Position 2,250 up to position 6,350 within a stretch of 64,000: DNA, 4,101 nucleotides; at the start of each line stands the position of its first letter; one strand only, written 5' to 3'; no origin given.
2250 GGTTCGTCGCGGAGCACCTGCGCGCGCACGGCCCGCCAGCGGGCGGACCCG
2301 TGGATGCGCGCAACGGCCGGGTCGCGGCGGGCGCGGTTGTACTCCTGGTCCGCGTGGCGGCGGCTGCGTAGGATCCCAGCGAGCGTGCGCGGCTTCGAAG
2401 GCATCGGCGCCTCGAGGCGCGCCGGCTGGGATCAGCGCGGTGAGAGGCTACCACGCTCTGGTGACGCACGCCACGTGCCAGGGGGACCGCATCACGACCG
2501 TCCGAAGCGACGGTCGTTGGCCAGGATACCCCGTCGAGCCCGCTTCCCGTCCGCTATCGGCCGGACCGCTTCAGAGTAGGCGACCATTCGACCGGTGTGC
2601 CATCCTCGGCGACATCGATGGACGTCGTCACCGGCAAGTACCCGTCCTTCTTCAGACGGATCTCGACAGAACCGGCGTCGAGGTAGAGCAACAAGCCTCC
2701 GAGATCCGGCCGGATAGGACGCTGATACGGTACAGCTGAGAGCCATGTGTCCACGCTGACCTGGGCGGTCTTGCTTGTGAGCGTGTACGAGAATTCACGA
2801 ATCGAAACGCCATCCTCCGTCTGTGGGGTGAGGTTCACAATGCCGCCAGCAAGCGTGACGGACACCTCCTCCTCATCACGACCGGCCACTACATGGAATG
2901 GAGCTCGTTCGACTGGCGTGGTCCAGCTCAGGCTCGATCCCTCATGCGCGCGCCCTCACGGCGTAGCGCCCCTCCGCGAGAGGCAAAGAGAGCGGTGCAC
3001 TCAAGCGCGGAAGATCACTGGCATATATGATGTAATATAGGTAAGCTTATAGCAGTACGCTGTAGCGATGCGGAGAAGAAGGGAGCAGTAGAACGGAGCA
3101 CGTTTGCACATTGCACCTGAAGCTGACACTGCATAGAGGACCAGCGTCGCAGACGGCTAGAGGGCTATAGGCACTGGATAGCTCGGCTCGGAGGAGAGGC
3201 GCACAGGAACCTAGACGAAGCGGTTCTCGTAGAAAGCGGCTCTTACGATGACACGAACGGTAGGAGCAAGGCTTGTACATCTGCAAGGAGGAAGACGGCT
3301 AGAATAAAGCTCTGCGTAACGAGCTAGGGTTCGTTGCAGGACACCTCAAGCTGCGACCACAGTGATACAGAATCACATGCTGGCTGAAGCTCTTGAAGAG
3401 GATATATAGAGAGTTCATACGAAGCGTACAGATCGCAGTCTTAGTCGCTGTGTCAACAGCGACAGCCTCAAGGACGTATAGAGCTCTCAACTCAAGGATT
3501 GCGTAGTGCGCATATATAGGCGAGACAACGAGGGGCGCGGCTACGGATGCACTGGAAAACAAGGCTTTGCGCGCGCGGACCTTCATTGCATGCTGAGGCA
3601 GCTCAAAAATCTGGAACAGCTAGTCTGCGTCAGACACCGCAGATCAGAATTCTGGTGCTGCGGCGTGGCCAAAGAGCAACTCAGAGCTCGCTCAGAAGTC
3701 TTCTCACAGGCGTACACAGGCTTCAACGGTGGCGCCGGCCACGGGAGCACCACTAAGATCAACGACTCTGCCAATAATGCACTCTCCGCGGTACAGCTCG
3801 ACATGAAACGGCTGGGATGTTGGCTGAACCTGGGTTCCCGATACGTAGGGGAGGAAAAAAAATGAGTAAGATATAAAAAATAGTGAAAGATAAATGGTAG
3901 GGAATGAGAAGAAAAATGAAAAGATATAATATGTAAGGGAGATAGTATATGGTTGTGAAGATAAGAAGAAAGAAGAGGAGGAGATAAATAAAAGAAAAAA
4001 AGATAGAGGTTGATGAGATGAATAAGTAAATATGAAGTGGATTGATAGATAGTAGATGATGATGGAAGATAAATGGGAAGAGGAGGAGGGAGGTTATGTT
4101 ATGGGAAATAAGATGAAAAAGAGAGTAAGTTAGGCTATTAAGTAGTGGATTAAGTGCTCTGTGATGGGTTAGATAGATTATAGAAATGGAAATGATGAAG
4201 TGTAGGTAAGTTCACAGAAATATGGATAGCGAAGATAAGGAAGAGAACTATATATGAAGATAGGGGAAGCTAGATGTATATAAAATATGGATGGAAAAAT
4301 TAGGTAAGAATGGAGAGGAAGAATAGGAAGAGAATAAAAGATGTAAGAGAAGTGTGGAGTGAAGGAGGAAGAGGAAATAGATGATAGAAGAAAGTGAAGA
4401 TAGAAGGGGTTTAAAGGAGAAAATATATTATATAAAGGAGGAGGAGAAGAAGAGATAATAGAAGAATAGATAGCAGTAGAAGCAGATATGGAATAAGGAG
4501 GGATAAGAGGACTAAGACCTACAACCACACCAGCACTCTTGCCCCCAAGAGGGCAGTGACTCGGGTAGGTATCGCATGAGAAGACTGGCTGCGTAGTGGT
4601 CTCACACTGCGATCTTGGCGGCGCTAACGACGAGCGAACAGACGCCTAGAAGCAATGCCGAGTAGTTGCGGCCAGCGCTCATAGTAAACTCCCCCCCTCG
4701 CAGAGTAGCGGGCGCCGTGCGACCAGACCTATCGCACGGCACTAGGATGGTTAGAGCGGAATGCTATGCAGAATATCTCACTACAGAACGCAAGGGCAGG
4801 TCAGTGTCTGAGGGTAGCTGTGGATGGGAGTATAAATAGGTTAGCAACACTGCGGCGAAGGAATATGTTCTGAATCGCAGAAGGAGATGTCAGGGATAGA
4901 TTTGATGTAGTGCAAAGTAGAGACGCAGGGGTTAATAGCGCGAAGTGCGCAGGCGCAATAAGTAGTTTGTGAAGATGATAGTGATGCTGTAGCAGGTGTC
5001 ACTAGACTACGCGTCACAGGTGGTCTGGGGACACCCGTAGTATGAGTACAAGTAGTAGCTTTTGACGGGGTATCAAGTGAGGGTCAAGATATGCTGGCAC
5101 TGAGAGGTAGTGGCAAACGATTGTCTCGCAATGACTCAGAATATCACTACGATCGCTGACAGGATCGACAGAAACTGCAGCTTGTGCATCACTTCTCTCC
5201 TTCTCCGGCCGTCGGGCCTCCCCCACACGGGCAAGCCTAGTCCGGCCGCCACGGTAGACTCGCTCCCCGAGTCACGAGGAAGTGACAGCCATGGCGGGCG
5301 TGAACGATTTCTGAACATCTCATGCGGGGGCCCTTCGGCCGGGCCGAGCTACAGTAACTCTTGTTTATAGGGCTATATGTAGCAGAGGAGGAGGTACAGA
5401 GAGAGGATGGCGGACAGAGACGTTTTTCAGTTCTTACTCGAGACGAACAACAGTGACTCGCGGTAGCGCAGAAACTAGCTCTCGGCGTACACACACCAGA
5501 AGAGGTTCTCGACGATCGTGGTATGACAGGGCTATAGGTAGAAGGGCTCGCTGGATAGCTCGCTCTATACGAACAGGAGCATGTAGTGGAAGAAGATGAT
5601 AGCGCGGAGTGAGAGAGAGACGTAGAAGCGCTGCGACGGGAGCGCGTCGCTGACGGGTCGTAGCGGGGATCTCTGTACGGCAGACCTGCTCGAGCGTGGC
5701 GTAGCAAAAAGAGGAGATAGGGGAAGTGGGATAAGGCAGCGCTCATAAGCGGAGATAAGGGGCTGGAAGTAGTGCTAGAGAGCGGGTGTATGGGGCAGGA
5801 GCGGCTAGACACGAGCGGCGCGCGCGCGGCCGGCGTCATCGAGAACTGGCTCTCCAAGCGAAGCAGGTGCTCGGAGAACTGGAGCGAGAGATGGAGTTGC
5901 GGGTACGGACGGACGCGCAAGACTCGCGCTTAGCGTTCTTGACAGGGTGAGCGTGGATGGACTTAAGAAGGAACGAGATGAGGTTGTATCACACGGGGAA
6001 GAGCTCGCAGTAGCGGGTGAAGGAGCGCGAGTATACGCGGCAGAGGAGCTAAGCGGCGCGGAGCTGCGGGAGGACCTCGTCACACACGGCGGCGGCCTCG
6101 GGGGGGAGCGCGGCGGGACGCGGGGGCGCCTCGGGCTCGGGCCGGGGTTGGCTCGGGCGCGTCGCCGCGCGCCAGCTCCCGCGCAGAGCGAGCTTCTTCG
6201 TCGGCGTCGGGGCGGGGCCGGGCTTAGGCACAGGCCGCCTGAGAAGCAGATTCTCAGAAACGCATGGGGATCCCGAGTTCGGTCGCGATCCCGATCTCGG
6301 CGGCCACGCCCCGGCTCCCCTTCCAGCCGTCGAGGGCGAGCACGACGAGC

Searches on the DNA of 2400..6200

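Call 60: search_rna_families(source=window, start=2400, end=6200, threshold=evalue, max_evalue=0.01)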
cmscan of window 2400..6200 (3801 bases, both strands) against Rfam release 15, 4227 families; matches with E-value up to 0.01: 0.
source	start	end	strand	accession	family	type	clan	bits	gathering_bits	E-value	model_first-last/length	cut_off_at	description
